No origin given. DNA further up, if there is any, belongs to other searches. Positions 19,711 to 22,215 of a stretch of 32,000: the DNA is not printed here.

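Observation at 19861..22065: Stand-alone 734-aa OLD-family ATPase-Toprim protein as the integrase-proximal cassette: single-gene anti-phage candidate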

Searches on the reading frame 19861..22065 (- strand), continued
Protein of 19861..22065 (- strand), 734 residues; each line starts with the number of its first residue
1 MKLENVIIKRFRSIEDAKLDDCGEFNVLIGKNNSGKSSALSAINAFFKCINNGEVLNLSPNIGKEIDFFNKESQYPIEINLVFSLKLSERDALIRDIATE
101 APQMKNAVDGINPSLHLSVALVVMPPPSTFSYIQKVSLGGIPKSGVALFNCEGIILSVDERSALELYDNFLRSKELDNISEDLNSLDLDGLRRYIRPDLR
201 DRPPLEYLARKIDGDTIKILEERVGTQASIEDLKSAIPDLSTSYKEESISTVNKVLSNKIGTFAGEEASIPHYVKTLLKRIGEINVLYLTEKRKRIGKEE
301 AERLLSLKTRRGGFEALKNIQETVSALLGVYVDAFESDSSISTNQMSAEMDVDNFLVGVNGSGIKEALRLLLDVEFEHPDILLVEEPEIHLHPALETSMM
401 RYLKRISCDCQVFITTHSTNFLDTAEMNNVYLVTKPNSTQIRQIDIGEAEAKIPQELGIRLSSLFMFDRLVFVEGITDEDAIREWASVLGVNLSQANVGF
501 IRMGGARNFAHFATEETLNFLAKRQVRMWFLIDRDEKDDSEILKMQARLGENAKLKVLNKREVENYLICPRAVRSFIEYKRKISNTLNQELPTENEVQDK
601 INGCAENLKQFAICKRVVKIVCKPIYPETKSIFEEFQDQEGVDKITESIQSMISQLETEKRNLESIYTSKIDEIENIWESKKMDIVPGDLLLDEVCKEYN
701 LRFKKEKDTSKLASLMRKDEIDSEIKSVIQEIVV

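Call 12: find_homologous_proteins(query=window:19861-22065:-, max_evalue=0.00001)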
Query window:19861-22065:- (734 aa): 671 proteins with E <= 0.00001 among 8000 candidates; the best 120 are listed.
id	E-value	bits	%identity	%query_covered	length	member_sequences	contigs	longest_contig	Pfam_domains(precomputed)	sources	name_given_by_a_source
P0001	0.0e+0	1605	100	100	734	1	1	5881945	PF20469.5,PF11398.15,PF13175.13,PF02463.26,PF13304.13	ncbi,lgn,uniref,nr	ncbi:ATP-dependent endonuclease [Acaryochloris marina]|uniref:ATP-dependent nuclease n=1 Tax=Acaryoc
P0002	0.0e+0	1363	84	100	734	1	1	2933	PF20469.5,PF11398.15,PF13175.13,PF02463.26,PF13304.13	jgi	jgi:predicted ATP-dependent endonuclease of OLD family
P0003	0.0e+0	1355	83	100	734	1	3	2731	PF20469.5,PF11398.15,PF13175.13,PF02463.26,PF13304.13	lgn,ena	-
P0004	0.0e+0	1344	83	100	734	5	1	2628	PF11398.15,PF13175.13,PF02463.26,PF13304.13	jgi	-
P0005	0.0e+0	1265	79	98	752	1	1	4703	PF20469.5,PF11398.15,PF13175.13,PF02463.26,PF13304.13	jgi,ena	jgi:predicted ATP-dependent endonuclease of OLD family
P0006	0.0e+0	1246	79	100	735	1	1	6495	PF20469.5,PF11398.15,PF13175.13,PF02463.26,PF13304.13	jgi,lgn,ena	-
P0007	0.0e+0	1245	76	100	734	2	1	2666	PF20469.5,PF11398.15,PF13175.13,PF02463.26,PF13304.13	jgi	jgi:putative ATP-dependent endonuclease of the OLD family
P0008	0.0e+0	1227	78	100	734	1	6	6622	PF20469.5,PF11398.15,PF13175.13,PF02463.26,PF13304.13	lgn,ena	-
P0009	0.0e+0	1225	78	100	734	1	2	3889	PF20469.5,PF11398.15,PF13175.13,PF02463.26,PF13304.13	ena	-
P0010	0.0e+0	1127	70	100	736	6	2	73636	PF20469.5,PF11398.15,PF13175.13,PF02463.26,PF13304.13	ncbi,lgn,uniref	ncbi:MAG: AAA family ATPase [Nostoc sp.]|uniref:ATP-dependent nuclease n=1 Tax=Nostoc sp. TaxID=1180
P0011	0.0e+0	1105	68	100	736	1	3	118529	PF20469.5,PF11398.15,PF13175.13,PF02463.26,PF13304.13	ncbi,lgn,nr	ncbi:MAG: ATP-dependent nuclease [Aulosira sp. ZfuVER01]|nr:AAA family ATPase [Aulosira sp. ZfuVER01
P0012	0.0e+0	1073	68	100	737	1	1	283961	PF20469.5,PF11398.15,PF13175.13,PF02463.26,PF13304.13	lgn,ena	-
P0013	8.6e-295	998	64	100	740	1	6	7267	PF20469.5,PF11398.15,PF13175.13,PF02463.26,PF13304.13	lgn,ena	-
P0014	1.4e-292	990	64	100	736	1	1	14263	PF11398.15,PF13175.13,PF02463.26,PF13304.13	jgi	jgi:putative ATP-dependent endonuclease of the OLD family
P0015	8.7e-275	931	60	100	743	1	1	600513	PF20469.5,PF11398.15,PF13175.13,PF02463.26,PF13304.13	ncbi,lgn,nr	ncbi:hypothetical protein A6S26_04550 [Nostoc sp. ATCC 43529]|nr:hypothetical protein A6S26_04550 [N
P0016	7.1e-274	928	59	100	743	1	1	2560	PF20469.5,PF11398.15,PF13175.13,PF02463.26,PF13304.13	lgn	-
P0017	4.5e-273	926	59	100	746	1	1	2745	PF20469.5,PF11398.15,PF13175.13,PF02463.26,PF13304.13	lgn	-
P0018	7.9e-273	925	59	100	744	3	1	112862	PF20469.5,PF11398.15,PF13175.13,PF02463.26,PF13304.13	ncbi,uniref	ncbi:ATP-dependent nuclease [Nostoc sp.]|uniref:ATP-dependent nuclease n=1 Tax=Nostoc sp. TaxID=1180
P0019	2.1e-267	907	58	100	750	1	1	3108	PF20469.5,PF11398.15,PF13175.13,PF02463.26,PF13304.13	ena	-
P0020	9.8e-265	898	57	100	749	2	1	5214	PF20469.5,PF11398.15,PF13175.13,PF02463.26,PF13304.13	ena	-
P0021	2.3e-264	897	58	100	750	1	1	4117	PF20469.5,PF11398.15,PF13175.13,PF02463.26,PF13304.13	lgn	-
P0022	5.6e-263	892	57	100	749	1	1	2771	PF20469.5,PF11398.15,PF13175.13,PF02463.26,PF13304.13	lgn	-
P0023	1.3e-262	891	58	100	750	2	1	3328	PF20469.5,PF11398.15,PF13175.13,PF02463.26,PF13304.13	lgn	-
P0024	1.5e-261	888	58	100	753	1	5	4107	PF20469.5,PF11398.15,PF13175.13,PF02463.26,PF13304.13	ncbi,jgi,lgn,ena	-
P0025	1.1e-260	885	57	100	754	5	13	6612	PF20469.5,PF13175.13,PF02463.26,PF13304.13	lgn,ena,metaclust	metaclust:\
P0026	2.0e-259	881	56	98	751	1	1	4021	PF20469.5,PF11398.15,PF13175.13,PF02463.26,PF13304.13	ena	-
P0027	5.7e-259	879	57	100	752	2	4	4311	PF20469.5,PF11398.15,PF13175.13,PF02463.26,PF13304.13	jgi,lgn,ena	-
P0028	3.0e-258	877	62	90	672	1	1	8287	PF20469.5,PF11398.15,PF13175.13,PF02463.26,PF13304.13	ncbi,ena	-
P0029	1.8e-257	874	62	90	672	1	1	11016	PF20469.5,PF11398.15,PF13175.13,PF02463.26,PF13304.13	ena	-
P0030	2.6e-257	874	56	100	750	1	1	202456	PF20469.5,PF11398.15,PF13175.13,PF02463.26,PF13304.13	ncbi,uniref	ncbi:AAA family ATPase [Microcoleus sp. LAD1_D3]|uniref:AAA family ATPase n=1 Tax=Microcoleus sp. LA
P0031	2.7e-257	874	56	100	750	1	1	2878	PF20469.5,PF11398.15,PF13175.13,PF02463.26,PF13304.13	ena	-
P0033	8.5e-256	869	55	100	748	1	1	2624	PF20469.5,PF11398.15,PF13175.13,PF02463.26,PF13304.13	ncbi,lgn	-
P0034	1.4e-251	855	55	100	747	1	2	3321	PF20469.5,PF11398.15,PF13175.13,PF02463.26,PF13304.13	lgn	-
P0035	4.9e-249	846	55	100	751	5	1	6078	PF20469.5,PF11398.15,PF13175.13,PF02463.26,PF13304.13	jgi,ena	jgi:predicted ATP-dependent endonuclease of OLD family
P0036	1.7e-248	845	53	100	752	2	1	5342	PF20469.5,PF11398.15,PF13175.13,PF02463.26,PF13304.13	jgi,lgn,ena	-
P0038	1.6e-246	838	54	100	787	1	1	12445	PF20469.5,PF11398.15,PF13175.13,PF02463.26,PF13304.13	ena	-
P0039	1.9e-246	838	54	100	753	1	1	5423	PF20469.5,PF11398.15,PF13175.13,PF02463.26,PF13304.13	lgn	-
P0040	3.0e-244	831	53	100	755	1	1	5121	PF20469.5,PF11398.15,PF13175.13,PF02463.26,PF13304.13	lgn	-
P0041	7.1e-242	823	53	100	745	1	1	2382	PF20469.5,PF11398.15,PF13175.13,PF02463.26,PF13304.13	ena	-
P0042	1.9e-240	818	53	100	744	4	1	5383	PF20469.5,PF11398.15,PF13175.13,PF13476.13,PF02463.26,PF13304.13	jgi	jgi:putative ATP-dependent endonuclease of OLD family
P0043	5.5e-240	816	53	100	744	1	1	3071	PF20469.5,PF11398.15,PF13175.13,PF02463.26,PF13304.13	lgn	-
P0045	2.0e-238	811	54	98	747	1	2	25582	PF20469.5,PF11398.15,PF13175.13,PF13476.13,PF02463.26,PF13304.13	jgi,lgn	jgi:putative ATP-dependent endonuclease of OLD family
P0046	4.4e-237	807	53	100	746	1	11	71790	PF20469.5,PF11398.15,PF13175.13,PF02463.26,PF13304.13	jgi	jgi:putative ATP-dependent endonuclease of the OLD family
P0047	5.6e-236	803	52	100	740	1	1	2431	PF20469.5,PF11398.15,PF13175.13,PF13476.13,PF02463.26,PF13304.13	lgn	-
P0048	6.3e-236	803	51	100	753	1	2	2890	PF20469.5,PF11398.15,PF13175.13,PF02463.26,PF13304.13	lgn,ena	-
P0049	2.6e-234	798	51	100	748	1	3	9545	PF20469.5,PF11398.15,PF13175.13,PF02463.26,PF13304.13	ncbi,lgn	-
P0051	4.1e-233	794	53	100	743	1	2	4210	PF20469.5,PF11398.15,PF13175.13,PF13476.13,PF02463.26,PF13304.13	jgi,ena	-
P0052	2.1e-232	791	53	100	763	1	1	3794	PF20469.5,PF11398.15,PF13175.13,PF02463.26,PF13304.13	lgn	-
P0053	2.3e-232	791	51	100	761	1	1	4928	PF20469.5,PF11398.15,PF13175.13,PF02463.26,PF13304.13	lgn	-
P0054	5.0e-232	790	51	100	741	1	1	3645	PF20469.5,PF11398.15,PF13175.13,PF02463.26,PF13304.13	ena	-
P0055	6.4e-231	786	51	99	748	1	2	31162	PF20469.5,PF11398.15,PF13175.13,PF02463.26,PF13304.13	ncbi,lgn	ncbi:MAG: AAA family ATPase [Terriglobia bacterium]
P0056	3.4e-230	784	52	100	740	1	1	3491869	PF20469.5,PF11398.15,PF13175.13,PF02463.26,PF13304.13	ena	-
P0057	4.3e-230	784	51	100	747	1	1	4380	PF20469.5,PF11398.15,PF13175.13,PF13476.13,PF02463.26,PF13304.13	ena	-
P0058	1.5e-229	782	50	100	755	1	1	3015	PF20469.5,PF11398.15,PF13175.13,PF02463.26,PF13304.13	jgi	jgi:putative ATP-dependent endonuclease of OLD family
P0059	3.2e-228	778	50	100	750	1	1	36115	PF20469.5,PF13175.13,PF02463.26,PF13304.13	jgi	jgi:putative ATP-dependent endonuclease of OLD family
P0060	3.2e-227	774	52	99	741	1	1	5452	PF20469.5,PF11398.15,PF13175.13,PF02463.26,PF13304.13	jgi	jgi:putative ATP-dependent endonuclease of OLD family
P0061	4.1e-227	774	51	100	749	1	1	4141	PF20469.5,PF11398.15,PF13175.13,PF02463.26,PF13304.13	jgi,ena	-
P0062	4.3e-227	774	51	100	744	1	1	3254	PF20469.5,PF11398.15,PF13175.13,PF02463.26,PF13304.13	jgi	jgi:predicted ATP-dependent endonuclease of OLD family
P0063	1.1e-226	773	52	98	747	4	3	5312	PF20469.5,PF11398.15,PF13175.13,PF02463.26,PF13304.13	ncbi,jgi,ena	-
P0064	1.3e-226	772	53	98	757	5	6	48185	PF20469.5,PF11398.15,PF13175.13,PF02463.26,PF13304.13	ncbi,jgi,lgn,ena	-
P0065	1.5e-226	772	52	99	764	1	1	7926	PF20469.5,PF11398.15,PF13175.13,PF02463.26,PF13304.13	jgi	jgi:putative ATP-dependent endonuclease of the OLD family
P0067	2.6e-225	768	53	100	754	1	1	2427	PF20469.5,PF11398.15,PF13175.13,PF02463.26,PF13304.13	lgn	-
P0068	1.1e-224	766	51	100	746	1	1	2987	PF20469.5,PF11398.15,PF13175.13,PF02463.26,PF13304.13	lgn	-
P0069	5.1e-224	764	50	100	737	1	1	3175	PF20469.5,PF11398.15,PF13175.13,PF02463.26,PF13304.13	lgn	-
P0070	5.6e-224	764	50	99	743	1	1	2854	PF20469.5,PF11398.15,PF13175.13,PF02463.26,PF13304.13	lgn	-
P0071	6.6e-224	763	50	100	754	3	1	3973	PF20469.5,PF11398.15,PF13175.13,PF02463.26,PF13304.13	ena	-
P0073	1.2e-222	759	50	100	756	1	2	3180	PF20469.5,PF11398.15,PF13175.13,PF02463.26,PF13304.13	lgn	-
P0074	1.2e-222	759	50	100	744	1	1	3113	PF20469.5,PF11398.15,PF13175.13,PF02463.26,PF13304.13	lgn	-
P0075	4.9e-222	757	50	100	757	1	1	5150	PF20469.5,PF11398.15,PF13175.13,PF02463.26,PF13304.13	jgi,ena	-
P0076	6.1e-222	757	49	100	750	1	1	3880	PF20469.5,PF11398.15,PF13175.13,PF02463.26,PF13304.13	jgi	jgi:putative ATP-dependent endonuclease of OLD family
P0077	9.6e-222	756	51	100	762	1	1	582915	PF11398.15,PF13175.13,PF02463.26,PF13304.13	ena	-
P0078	1.7e-221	755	49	100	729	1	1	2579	PF20469.5,PF13175.13,PF02463.26,PF13304.13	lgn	-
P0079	5.1e-221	754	50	100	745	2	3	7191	PF20469.5,PF11398.15,PF13175.13,PF02463.26,PF13304.13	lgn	-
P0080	5.5e-221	754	49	100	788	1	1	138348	PF20469.5,PF11398.15,PF13175.13,PF02463.26,PF13304.13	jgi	jgi:putative ATP-dependent endonuclease of OLD family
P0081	2.2e-220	752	51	100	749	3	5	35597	PF20469.5,PF11398.15,PF13175.13,PF02463.26,PF13304.13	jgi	jgi:hypothetical protein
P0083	4.9e-219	747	49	99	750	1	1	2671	PF20469.5,PF11398.15,PF13175.13,PF02463.26,PF13304.13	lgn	-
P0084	5.1e-219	747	50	100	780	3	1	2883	PF20469.5,PF13175.13,PF02463.26,PF13304.13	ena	-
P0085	6.7e-219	747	50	100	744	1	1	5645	PF20469.5,PF11398.15,PF13175.13,PF11536.15,PF02463.26,PF13304.13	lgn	-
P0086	8.8e-219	746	50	100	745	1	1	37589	PF20469.5,PF11398.15,PF13175.13,PF02463.26,PF13304.13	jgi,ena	jgi:predicted ATP-dependent endonuclease of OLD family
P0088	3.2e-218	745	49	100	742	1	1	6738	PF20469.5,PF11398.15,PF13175.13,PF02463.26,PF13304.13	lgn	-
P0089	5.0e-218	744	49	100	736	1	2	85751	PF20469.5,PF11398.15,PF13175.13,PF02463.26,PF13304.13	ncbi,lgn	-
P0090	1.4e-217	742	68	67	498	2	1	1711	PF20469.5,PF13175.13,PF13304.13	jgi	jgi:putative ATP-dependent endonuclease of the OLD family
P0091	1.5e-217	742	48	99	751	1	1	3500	PF20469.5,PF11398.15,PF13175.13,PF02463.26,PF13304.13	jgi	jgi:predicted ATP-dependent endonuclease of OLD family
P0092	2.2e-217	742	51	100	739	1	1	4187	PF20469.5,PF11398.15,PF13175.13,PF02463.26,PF13304.13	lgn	-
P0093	3.0e-217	741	49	100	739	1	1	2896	PF20469.5,PF11398.15,PF13175.13,PF02463.26,PF13304.13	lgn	-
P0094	6.1e-217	740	51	100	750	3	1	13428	PF20469.5,PF11398.15,PF13175.13,PF02463.26,PF13304.13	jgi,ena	-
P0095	6.5e-217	740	50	100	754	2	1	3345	PF20469.5,PF11398.15,PF13175.13,PF13476.13,PF02463.26,PF13304.13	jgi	-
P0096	8.8e-217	740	49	100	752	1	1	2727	PF20469.5,PF11398.15,PF13175.13,PF02463.26,PF13304.13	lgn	-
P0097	9.2e-217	740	51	100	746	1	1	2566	PF20469.5,PF11398.15,PF13175.13,PF13476.13,PF02463.26,PF13304.13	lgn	-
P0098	1.0e-216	740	48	99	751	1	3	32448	PF20469.5,PF11398.15,PF13175.13,PF02463.26,PF13304.13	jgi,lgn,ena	jgi:predicted ATP-dependent endonuclease of OLD family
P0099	1.4e-216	739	49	100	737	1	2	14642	PF20469.5,PF11398.15,PF13175.13,PF02463.26,PF13304.13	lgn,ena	-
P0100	3.7e-216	738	48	100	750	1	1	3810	PF20469.5,PF11398.15,PF13175.13,PF02463.26,PF13304.13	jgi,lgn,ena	-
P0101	3.5e-215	734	49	100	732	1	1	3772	PF20469.5,PF11398.15,PF13175.13,PF02463.26,PF13304.13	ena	-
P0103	5.4e-215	734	48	100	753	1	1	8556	PF20469.5,PF11398.15,PF13175.13,PF02463.26,PF13304.13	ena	-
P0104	7.0e-215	733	49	100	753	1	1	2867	PF20469.5,PF11398.15,PF13175.13,PF02463.26,PF13304.13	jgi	-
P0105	8.3e-215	733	48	99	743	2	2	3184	PF20469.5,PF11398.15,PF13175.13,PF13476.13,PF02463.26,PF13304.13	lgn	-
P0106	1.3e-214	733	49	100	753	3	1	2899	PF20469.5,PF11398.15,PF13175.13,PF02463.26,PF13304.13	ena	-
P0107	2.0e-214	732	50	100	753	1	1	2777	PF20469.5,PF11398.15,PF13175.13,PF02463.26,PF13304.13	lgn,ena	-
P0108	2.1e-214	732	49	100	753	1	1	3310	PF20469.5,PF11398.15,PF13175.13,PF02463.26,PF13304.13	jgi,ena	-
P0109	2.2e-214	732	49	100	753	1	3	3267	PF20469.5,PF11398.15,PF13175.13,PF02463.26,PF13304.13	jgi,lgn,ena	-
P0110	2.8e-214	731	48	100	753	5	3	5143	PF20469.5,PF11398.15,PF13175.13,PF13476.13,PF02463.26,PF13304.13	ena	-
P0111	4.7e-214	731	49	100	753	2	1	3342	PF20469.5,PF11398.15,PF13175.13,PF02463.26,PF13304.13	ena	-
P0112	1.5e-213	729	50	100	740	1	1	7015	PF20469.5,PF11398.15,PF13175.13,PF02463.26,PF13304.13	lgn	-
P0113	2.6e-213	728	51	100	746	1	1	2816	PF20469.5,PF11398.15,PF13175.13,PF13476.13,PF02463.26,PF13304.13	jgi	-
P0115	7.4e-213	727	49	100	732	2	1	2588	PF20469.5,PF11398.15,PF13175.13,PF02463.26,PF13304.13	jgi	jgi:putative ATP-dependent endonuclease of OLD family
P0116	1.0e-212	726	48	100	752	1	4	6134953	PF20469.5,PF11398.15,PF13175.13,PF13476.13,PF02463.26,PF13304.13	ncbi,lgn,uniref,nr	ncbi:AAA family ATPase [Desertifilum sp. FACHB-1129]|uniref:Uncharacterized protein n=2 Tax=Desertif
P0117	2.9e-212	725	48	100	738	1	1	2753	PF20469.5,PF11398.15,PF13175.13,PF02463.26,PF13304.13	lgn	-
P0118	4.1e-212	724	48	99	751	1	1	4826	PF20469.5,PF11398.15,PF13175.13,PF02463.26,PF13304.13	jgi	jgi:predicted ATPase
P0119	3.6e-211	721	49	100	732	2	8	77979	PF20469.5,PF11398.15,PF13175.13,PF02463.26,PF13304.13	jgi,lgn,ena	jgi:predicted ATPase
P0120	4.0e-211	721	48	99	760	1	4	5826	PF20469.5,PF11398.15,PF13175.13,PF02463.26,PF13304.13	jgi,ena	-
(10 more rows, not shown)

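Call 16: search_solved_structures(query=A1, max_evalue=1, show_alignments=0)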
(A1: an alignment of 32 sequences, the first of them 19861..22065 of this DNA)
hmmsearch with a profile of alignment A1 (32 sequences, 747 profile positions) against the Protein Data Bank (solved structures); distinct sequences matched with E-value up to 1: 85 (the best 60 are shown).
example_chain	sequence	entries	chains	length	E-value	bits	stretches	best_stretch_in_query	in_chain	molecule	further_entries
8wy4_A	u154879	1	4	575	8.1e-15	57.3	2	391-524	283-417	Endonuclease GajA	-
8jq9_B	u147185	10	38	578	8.3e-15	57.3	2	391-524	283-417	Endonuclease GajA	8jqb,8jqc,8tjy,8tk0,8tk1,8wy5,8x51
8j4t_A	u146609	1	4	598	9.5e-15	57.1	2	391-524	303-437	Endonuclease GajA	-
8sm3_A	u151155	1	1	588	4.5e-14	54.9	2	391-524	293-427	Endonuclease GajA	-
8u7i_A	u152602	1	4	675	9e-14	53.9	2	391-524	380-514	Endonuclease GajA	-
23or_B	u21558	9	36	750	1.1e-11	47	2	1-62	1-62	Retron Eco8 OLD nuclease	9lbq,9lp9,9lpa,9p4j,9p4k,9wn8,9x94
6p74_A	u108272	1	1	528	9.4e-10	40.6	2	392-452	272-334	Putative ATP-dependent endonuclease of the OLD family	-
9e8z_C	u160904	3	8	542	1.4e-07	33.4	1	391-446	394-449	Retron Ec83 probable ATPase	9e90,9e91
4nck_A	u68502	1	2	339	1.5e-07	33.3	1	1-43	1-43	DNA double-strand break repair Rad50 ATPase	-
4nch_A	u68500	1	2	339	2.3e-07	32.7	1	1-43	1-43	DNA double-strand break repair Rad50 ATPase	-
3qkt_A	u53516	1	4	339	2.3e-07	32.7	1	1-43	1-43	DNA double-strand break repair rad50 ATPase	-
9vkz_A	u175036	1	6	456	2.9e-07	32.3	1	387-439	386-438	Retron Ec78 probable ATPase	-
4nci_A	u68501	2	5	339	3.4e-07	32.1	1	1-43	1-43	DNA double-strand break repair Rad50 ATPase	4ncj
9n69_A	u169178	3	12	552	3.8e-07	32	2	391-449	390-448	AAA family ATPase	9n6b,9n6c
9vh1_D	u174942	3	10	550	4.7e-07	31.7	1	387-439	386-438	Retron Ec78 probable ATPase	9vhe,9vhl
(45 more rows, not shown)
